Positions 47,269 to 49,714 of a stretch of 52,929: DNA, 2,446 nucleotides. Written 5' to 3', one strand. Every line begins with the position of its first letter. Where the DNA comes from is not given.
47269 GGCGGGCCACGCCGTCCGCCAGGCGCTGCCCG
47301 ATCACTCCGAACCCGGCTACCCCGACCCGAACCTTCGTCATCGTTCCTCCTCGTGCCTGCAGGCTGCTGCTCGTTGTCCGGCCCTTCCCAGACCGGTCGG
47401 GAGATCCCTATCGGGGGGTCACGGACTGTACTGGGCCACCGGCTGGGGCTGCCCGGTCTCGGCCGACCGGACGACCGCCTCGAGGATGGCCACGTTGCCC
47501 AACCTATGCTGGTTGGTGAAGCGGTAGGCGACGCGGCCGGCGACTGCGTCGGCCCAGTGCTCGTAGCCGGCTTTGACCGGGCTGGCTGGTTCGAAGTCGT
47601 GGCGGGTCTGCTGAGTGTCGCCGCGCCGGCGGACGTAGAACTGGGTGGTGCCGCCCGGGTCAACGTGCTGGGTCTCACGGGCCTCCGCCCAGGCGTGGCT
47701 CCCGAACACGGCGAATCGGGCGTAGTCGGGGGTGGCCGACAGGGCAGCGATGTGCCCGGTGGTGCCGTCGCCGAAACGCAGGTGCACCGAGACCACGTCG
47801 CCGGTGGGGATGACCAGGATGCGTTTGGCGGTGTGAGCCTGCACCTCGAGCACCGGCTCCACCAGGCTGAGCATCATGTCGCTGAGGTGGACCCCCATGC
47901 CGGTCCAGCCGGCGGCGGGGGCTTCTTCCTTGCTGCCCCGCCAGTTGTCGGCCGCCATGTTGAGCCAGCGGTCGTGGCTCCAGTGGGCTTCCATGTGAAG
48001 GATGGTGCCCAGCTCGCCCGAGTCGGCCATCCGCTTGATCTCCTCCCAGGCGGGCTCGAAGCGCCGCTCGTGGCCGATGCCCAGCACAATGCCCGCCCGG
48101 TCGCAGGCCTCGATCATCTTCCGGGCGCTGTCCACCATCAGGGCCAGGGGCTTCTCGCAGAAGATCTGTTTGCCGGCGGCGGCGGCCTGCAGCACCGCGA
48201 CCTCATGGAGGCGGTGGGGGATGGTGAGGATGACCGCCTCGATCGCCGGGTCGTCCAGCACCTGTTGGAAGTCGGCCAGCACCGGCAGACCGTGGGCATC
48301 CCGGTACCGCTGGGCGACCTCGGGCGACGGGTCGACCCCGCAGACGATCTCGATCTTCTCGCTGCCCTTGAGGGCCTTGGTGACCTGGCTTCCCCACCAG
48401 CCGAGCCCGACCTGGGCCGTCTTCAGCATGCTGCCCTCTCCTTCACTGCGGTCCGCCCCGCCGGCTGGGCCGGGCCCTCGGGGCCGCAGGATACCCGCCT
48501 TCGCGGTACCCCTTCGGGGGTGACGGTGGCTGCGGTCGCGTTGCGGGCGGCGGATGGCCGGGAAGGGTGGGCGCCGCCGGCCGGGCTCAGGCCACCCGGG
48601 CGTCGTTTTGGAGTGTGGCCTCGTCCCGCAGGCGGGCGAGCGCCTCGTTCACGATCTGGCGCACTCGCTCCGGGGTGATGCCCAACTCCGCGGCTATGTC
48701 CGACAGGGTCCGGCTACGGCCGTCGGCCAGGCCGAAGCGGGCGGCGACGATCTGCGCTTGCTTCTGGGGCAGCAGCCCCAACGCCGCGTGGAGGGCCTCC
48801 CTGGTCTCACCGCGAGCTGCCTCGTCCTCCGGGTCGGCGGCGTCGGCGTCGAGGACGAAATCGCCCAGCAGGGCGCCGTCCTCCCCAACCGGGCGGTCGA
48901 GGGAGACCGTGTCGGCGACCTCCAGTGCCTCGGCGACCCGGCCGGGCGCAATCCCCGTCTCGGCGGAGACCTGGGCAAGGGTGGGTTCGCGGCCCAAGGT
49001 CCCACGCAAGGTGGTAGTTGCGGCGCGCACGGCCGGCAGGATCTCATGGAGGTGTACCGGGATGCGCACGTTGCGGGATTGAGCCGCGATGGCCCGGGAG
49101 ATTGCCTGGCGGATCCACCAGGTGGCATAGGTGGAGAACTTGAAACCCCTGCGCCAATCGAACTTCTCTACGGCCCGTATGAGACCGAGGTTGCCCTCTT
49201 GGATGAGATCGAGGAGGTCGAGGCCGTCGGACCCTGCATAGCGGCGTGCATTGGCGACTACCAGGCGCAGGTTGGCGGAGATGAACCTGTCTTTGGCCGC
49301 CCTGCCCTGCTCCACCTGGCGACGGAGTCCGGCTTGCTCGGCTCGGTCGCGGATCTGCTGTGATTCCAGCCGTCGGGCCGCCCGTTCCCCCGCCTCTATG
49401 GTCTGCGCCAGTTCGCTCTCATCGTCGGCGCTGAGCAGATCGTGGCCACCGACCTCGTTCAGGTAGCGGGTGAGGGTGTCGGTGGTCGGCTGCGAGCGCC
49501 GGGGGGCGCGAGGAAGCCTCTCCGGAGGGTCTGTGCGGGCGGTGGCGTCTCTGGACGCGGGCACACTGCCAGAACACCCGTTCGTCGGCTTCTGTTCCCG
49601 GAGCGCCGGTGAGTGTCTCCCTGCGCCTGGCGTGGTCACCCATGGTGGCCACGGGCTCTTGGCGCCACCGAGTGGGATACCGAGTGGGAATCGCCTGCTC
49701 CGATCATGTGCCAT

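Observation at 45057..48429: Archaeal-type GAPDH(II) and archaeal-type PGK coupled to a Gfo/Idh/MocA dehydrogenase in an actinobacterium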

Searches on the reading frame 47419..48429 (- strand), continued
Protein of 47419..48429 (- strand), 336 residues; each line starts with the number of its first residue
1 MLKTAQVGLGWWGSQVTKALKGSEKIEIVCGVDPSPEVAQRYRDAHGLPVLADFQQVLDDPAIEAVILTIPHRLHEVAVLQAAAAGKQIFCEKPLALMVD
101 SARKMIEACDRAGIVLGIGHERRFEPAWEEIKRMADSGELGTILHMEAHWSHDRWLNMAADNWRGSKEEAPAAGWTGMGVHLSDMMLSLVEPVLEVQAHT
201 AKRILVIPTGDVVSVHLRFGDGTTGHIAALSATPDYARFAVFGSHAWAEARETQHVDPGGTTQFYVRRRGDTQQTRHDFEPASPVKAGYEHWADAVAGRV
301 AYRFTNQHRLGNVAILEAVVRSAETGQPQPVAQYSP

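Call 67: find_encoding_contigs(protein=P0197, flank=10000, max_places=1)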
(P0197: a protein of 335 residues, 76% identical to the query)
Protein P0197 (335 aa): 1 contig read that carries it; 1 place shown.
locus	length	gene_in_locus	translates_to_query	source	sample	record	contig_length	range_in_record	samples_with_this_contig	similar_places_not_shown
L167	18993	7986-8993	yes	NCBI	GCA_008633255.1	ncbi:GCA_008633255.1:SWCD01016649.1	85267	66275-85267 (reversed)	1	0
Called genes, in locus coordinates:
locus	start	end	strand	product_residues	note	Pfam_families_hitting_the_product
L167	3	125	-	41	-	?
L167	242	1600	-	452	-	PF01547:SBP_bac_1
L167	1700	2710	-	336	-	PF00356:LacI, PF00532:Peripla_BP_1, PF13407:Peripla_BP_4, PF13377:Peripla_BP_3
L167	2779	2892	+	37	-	-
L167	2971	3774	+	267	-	PF00005:ABC_tran, PF13304:AAA_21 (faint)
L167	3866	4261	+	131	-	PF00903:Glyoxalase (weak), PF13669:Glyoxalase_4 (weak)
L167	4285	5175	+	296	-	PF00941:FAD_binding_5, PF03450:CO_deh_flav_C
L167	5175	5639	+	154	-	PF00111:Fer2 (weak), PF01799:Fer2_2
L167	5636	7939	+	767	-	PF01315:Ald_Xan_dh_C, PF02738:MoCoBD_1, PF20256:MoCoBD_2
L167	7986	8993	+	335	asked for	PF01408:GFO_IDH_MocA, PF02894:GFO_IDH_MocA_C, PF22725:GFO_IDH_MocA_C3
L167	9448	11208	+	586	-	PF27448:Rph_4th, PF00391:PEP-utilizers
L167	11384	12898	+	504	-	PF00171:Aldedh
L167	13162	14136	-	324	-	PF02779:Transket_pyr, PF02780:Transketolase_C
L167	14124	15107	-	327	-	PF00676:E1_dh, PF02775:TPP_enzyme_C (faint)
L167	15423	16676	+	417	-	PF06792:UPF0261, PF23189:UPF0261_C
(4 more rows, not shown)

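Call 68: find_encoding_contigs(protein=P0195, flank=10000, max_places=1)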
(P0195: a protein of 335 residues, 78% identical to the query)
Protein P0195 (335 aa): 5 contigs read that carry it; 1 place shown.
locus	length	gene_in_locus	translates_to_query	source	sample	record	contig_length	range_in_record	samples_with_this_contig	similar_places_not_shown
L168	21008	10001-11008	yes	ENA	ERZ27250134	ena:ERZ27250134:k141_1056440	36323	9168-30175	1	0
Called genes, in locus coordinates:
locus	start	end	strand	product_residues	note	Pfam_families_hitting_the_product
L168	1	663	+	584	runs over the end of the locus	PF27448:Rph_4th, PF00391:PEP-utilizers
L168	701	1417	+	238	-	PF00392:GntR, PF07729:FCD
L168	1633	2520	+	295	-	-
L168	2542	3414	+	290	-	PF00941:FAD_binding_5, PF03450:CO_deh_flav_C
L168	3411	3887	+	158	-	PF00111:Fer2 (weak), PF01799:Fer2_2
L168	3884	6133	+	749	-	PF01315:Ald_Xan_dh_C, PF02738:MoCoBD_1, PF20256:MoCoBD_2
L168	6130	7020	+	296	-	PF04199:Cyclase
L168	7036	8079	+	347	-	PF08240:ADH_N, PF16912:Glu_dehyd_C (weak), PF00107:ADH_zinc_N, PF13602:ADH_zinc_N_2 (weak)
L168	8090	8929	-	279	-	PF00296:Bac_luciferase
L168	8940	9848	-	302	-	PF02811:PHP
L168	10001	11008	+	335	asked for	PF01408:GFO_IDH_MocA, PF02894:GFO_IDH_MocA_C, PF22725:GFO_IDH_MocA_C3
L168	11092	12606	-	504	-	PF00171:Aldedh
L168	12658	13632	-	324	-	PF02779:Transket_pyr, PF02780:Transketolase_C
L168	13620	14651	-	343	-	PF00676:E1_dh, PF02775:TPP_enzyme_C (faint)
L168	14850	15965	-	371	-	PF07690:MFS_1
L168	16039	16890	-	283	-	PF00753:Lactamase_B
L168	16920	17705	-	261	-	PF00106:adh_short, PF08659:KR (weak), PF13561:adh_short_C2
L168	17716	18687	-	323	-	PF02779:Transket_pyr, PF02780:Transketolase_C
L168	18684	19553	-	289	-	PF00456:Transketolase_N, PF00676:E1_dh (weak)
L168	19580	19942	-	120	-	PF07883:Cupin_2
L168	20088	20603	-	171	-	PF09719:C_GCAxxG_C_C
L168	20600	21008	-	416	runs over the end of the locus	PF00162:PGK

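Call 69: find_encoding_contigs(protein=P0186, flank=10000, max_places=1)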
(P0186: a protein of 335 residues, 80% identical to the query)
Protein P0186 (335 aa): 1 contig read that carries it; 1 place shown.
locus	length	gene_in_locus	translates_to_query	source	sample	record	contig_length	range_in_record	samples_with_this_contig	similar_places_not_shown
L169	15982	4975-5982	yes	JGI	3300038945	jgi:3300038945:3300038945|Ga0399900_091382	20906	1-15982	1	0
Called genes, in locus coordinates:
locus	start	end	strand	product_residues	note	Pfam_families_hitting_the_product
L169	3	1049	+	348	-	?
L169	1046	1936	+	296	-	PF04199:Cyclase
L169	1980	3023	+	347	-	PF08240:ADH_N, PF16912:Glu_dehyd_C (weak), PF00107:ADH_zinc_N, PF13602:ADH_zinc_N_2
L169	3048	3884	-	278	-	PF00296:Bac_luciferase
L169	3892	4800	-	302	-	PF02811:PHP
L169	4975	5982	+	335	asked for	PF01408:GFO_IDH_MocA, PF02894:GFO_IDH_MocA_C, PF22725:GFO_IDH_MocA_C3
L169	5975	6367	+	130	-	PF02311:AraC_binding (weak), PF07883:Cupin_2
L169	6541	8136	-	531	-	PF00171:Aldedh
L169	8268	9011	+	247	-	PF00392:GntR, PF07729:FCD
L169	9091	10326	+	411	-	PF07690:MFS_1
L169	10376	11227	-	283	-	PF00753:Lactamase_B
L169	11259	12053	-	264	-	PF00106:adh_short, PF01370:Epimerase (faint), PF08659:KR, PF13561:adh_short_C2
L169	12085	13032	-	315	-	PF02779:Transket_pyr, PF02780:Transketolase_C, PF22613:Transketolase_C_1 (faint)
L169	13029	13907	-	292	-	PF13292:DXP_synthase_N (weak), PF00456:Transketolase_N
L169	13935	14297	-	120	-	PF07883:Cupin_2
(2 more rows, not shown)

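Call 78: find_related_loci(query=L168:18684-19553:-, collection=genome_contigs, flank=7000)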
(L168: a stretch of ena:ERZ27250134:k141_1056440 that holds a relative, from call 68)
Query L168:18684-19553:- (289 aa) in genome_contigs; peptide patterns used: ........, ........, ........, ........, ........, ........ (x = any residue, [..] = any of these).
314 stretches matched a pattern; 188 encode a relative of the query (tblastn E <= 1e-3); the best 80 are kept; 80 distinct loci.
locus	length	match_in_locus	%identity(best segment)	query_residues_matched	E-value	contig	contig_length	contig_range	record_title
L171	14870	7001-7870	86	1-289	9e-174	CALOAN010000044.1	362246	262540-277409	MAG: uncultured actinomycete isolate LOGT_bin.0024 genome assembly, contig: contig_9696, whole genome shotgun sequence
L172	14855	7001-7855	88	5-289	1e-173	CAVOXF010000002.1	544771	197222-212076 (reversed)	MAG: uncultured Actinomycetota bacterium isolate MFD09964.bin.1.174 genome assembly, contig: contig_18490, whole genome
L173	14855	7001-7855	87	5-289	6e-173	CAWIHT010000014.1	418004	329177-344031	MAG: uncultured Actinomycetota bacterium isolate MFD03804.bin.1.164 genome assembly, contig: contig_31019, whole genome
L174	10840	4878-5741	82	1-287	1e-166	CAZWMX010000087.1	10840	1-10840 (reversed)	MAG TPA_asm: uncultured Acidimicrobiaceae bacterium isolate binchicken_co159_48 genome assembly, contig: NODE_2583_lengt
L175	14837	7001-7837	83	1-278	5e-164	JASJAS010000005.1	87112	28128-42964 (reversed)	MAG: Acidimicrobiia bacterium isolate MO_035.B13 MO_035.c_74, whole genome shotgun sequence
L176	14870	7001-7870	84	1-289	6e-170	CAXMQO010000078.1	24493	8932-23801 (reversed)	MAG: uncultured Saprospiraceae bacterium isolate 07C-BC-St07_bin.8.orig genome assembly, contig: k141_4058837, whole gen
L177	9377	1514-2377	82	1-287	2e-156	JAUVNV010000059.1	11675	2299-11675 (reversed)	MAG: Acidimicrobiia bacterium isolate CSMAG_619 CSMAG_619_k141_699635_length_11675_cov_10.9809, whole genome shotgun seq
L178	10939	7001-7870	82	1-289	2e-156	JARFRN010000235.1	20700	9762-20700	MAG: Acidimicrobiia bacterium isolate MAG_Ve_Sed_51 k141_1343573, whole genome shotgun sequence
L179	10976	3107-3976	86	1-289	2e-166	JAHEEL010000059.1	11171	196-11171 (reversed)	MAG: Actinomycetes bacterium isolate Ww271 NODE_13912_length_11171_cov_2.775837, whole genome shotgun sequence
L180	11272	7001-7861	76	1-287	2e-153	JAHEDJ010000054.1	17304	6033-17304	MAG: bacterium isolate Ww198 NODE_5333_length_17304_cov_16.881976, whole genome shotgun sequence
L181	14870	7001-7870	75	1-289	4e-151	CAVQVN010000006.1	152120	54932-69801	MAG: uncultured Actinomycetota bacterium isolate MFD09964.bin.1.364 genome assembly, contig: contig_41170, whole genome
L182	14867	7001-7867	75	1-289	6e-151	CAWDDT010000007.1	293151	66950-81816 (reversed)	MAG: uncultured bacterium isolate MFD05684.bin.2.275 genome assembly, contig: contig_51899, whole genome shotgun sequenc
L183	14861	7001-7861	74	1-287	3e-150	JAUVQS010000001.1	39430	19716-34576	MAG: Acidimicrobiia bacterium isolate CSMAG_694 CSMAG_694_k127_14689803_length_39430_cov_76.0000, whole genome shotgun s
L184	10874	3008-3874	74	1-288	5e-149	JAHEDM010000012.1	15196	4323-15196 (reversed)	MAG: Actinomycetes bacterium isolate Ww201 NODE_6740_length_15196_cov_2.528756, whole genome shotgun sequence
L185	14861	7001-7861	74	2-288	1e-148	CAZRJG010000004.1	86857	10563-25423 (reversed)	MAG TPA_asm: uncultured Acidimicrobiia bacterium isolate SRP321284_co1_147 genome assembly, contig: NODE_283_length_8685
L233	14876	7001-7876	53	2-285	5e-95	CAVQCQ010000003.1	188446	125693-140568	MAG: uncultured Actinomycetota bacterium isolate MFD02360.bin.2.216 genome assembly, contig: contig_13813, whole genome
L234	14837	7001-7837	54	11-281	5e-94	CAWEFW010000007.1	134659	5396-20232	MAG: uncultured Actinomycetota bacterium isolate MFD02840.bin.1.319 genome assembly, contig: contig_1371, whole genome s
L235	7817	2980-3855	51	2-285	1e-92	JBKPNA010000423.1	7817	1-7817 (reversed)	MAG: Actinomycetota bacterium isolate GS_HAYS_MAG_00052 GS_HAYS_000000297653, whole genome shotgun sequence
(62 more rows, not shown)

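Call 82: search_solved_structures(query=L234:9954-11366:+, max_evalue=1e-40)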
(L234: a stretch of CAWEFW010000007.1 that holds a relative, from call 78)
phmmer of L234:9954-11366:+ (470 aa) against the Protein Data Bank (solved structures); distinct sequences matched with E-value up to 1e-40: 203 (the best 60 are shown).
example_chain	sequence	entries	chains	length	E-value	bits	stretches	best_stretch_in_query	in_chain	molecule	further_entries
5kf0_A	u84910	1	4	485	2.1e-97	330.2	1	19-468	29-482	Aldehyde dehydrogenase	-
5jry_A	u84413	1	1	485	5.4e-96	325.6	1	21-468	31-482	NAD-dependent aldehyde dehydrogenase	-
5j6b_A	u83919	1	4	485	2.7e-93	316.7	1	22-468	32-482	Aldehyde dehydrogenase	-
5mz5_A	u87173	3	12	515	7e-93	315.4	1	21-468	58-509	ALDH21) | aldehyde dehydrogenase 21 | Aldehyde dehydrogenase 21 (ALDH21)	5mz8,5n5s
3pqa_A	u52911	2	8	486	1.1e-90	308.1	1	6-468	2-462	Lactaldehyde dehydrogenase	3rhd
3jz4_A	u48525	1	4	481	4.3e-84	286.4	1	4-464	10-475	Succinate-semialdehyde dehydrogenase [NADP+]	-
3ek1_A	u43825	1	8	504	2.3e-83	284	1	6-466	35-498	Aldehyde dehydrogenase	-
3prl_A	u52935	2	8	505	1.3e-82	281.6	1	6-468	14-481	NADP-dependent glyceraldehyde-3-phosphate dehydrogenase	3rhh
8s33_A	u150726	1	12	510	3.1e-82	280.3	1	3-464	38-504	Succinate-semialdehyde dehydrogenase [NAD(P)+]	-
8c54_A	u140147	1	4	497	4.6e-80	273.1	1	4-468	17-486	Succinate semialdehyde dehydrogenase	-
4u3w_A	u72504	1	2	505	1e-78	268.7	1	6-457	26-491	2-aminomuconate 6-semialdehyde dehydrogenase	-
4npi_A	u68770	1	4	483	4.8e-78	266.5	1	7-457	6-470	2-aminomuconate 6-semialdehyde dehydrogenase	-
4i1w_A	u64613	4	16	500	5.1e-78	266.4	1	7-457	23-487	2-aminomuconate 6-semialdehyde dehydrogenase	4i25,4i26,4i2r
7bzv_A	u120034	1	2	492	1.1e-77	265.3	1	2-456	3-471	2-aminomuconic 6-semialdehyde dehydrogenase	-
6s6w_A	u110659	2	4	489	1.2e-77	265.2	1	4-467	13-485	Aldehyde dehydrogenase family 1 member A3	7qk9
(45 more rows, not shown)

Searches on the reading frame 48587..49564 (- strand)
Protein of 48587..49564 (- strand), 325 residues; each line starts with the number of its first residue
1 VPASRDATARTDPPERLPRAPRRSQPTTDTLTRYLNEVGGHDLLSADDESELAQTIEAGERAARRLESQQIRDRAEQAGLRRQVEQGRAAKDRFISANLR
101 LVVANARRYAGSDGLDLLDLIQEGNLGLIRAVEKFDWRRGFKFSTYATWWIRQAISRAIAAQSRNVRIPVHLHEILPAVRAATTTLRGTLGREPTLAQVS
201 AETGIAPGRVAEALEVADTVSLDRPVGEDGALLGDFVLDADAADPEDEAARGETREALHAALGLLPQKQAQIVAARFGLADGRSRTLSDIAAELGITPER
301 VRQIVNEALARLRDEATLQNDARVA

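Call 54: search_protein_families(library=pfam, proteins=[window:48587-49564:-], max_evalue=0.001)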
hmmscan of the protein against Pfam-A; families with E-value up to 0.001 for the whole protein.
window:48587-49564:- (325 aa): 5 families
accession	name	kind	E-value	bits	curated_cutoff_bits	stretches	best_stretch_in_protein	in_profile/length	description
PF04542.20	Sigma70_r2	-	3e-21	75.4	24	1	95-164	2-70/71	Sigma-70 region 2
PF04539.22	Sigma70_r3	-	6.4e-18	65.1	25.3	1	176-248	3-77/78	Sigma-70 region 3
PF04545.22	Sigma70_r4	-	1.8e-14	53.4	24.1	1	261-313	1-49/50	Sigma-70, region 4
PF00140.25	Sigma70_r1_2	-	3.4e-09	36.9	22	1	29-61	1-33/34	Sigma-70 factor, region 1.2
PF04967.18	HTH_10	-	0.00073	19.7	23.1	0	283-312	22-51/53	HTH DNA binding domain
